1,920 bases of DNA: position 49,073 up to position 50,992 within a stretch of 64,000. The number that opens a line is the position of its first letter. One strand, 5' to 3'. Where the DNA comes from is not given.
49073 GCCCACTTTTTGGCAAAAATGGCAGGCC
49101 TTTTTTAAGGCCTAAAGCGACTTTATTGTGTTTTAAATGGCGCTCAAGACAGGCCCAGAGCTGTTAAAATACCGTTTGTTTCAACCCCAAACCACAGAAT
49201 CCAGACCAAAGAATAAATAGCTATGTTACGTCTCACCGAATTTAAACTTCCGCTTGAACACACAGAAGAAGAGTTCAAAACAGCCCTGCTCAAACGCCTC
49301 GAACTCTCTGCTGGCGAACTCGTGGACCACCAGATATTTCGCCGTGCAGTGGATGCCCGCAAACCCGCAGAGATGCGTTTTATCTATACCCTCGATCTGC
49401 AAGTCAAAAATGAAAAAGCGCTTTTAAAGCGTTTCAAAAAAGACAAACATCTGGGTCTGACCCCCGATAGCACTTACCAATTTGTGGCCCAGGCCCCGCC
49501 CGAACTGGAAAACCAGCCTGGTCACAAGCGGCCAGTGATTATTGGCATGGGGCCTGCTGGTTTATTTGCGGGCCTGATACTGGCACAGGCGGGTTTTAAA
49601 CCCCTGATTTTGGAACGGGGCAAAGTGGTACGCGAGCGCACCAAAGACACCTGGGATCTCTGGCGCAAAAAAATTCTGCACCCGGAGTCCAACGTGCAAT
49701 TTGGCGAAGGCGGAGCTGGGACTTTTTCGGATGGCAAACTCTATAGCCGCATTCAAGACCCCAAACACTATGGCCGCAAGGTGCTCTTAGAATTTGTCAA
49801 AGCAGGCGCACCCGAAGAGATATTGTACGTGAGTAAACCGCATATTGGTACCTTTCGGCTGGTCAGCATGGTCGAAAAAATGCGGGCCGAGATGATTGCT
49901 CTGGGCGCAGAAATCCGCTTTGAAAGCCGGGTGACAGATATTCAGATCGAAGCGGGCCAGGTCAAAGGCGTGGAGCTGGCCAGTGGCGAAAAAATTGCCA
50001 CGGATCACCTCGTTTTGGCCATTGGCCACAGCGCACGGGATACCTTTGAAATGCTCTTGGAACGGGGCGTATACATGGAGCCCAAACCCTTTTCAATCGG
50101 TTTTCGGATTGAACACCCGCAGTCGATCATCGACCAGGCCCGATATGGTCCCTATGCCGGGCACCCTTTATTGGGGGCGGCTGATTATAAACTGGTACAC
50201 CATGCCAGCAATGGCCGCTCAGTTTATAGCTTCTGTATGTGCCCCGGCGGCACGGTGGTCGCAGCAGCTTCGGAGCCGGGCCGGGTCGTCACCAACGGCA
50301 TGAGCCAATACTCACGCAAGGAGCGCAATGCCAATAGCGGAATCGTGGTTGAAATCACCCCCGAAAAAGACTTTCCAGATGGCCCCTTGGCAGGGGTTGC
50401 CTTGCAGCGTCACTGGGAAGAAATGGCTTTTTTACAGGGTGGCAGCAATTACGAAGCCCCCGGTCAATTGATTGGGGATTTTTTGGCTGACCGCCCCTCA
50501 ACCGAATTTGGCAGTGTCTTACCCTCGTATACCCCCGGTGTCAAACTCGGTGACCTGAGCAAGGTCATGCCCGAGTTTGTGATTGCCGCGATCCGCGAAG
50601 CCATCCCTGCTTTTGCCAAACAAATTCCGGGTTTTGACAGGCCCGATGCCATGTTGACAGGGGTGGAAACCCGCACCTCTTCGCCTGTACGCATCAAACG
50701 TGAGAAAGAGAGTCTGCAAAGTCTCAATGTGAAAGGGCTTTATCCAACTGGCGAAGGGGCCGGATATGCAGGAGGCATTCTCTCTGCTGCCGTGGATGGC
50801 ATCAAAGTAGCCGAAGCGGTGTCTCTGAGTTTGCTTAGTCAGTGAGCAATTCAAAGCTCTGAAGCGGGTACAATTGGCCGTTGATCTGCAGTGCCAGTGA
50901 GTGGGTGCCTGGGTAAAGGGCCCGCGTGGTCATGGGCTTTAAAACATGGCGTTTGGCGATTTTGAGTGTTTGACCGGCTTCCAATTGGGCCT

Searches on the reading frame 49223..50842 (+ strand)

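Call 66: search_protein_families(library=pfam, proteins=[window:49223-50842:+], max_evalue=0.00001)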
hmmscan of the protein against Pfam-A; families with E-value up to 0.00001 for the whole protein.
window:49223-50842:+ (540 aa): 6 families
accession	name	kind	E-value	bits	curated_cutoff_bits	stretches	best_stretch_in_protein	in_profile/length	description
PF21688.3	FAD-depend_C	-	6.2e-83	278.3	27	1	289-485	1-197/197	FAD-dependent protein, C-terminal domain-like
PF01266.30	DAO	-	1.9e-11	44.5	27.9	1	210-283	145-217/353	FAD dependent oxidoreductase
PF03486.20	HI0933_like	-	3.3e-08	33.7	50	0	216-270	111-165/244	HI0933-like protein Rossmann domain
PF07992.20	Pyr_redox_2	-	5.2e-08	33.1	26.1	1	105-273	4-113/291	Pyridine nucleotide-disulphide oxidoreductase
PF13738.12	Pyr_redox_3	-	3.1e-06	27.1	30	0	105-137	1-34/305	Pyridine nucleotide-disulphide oxidoreductase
PF01134.28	GIDA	-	9.2e-06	25.4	22.1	0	233-269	114-150/391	Glucose inhibited division protein A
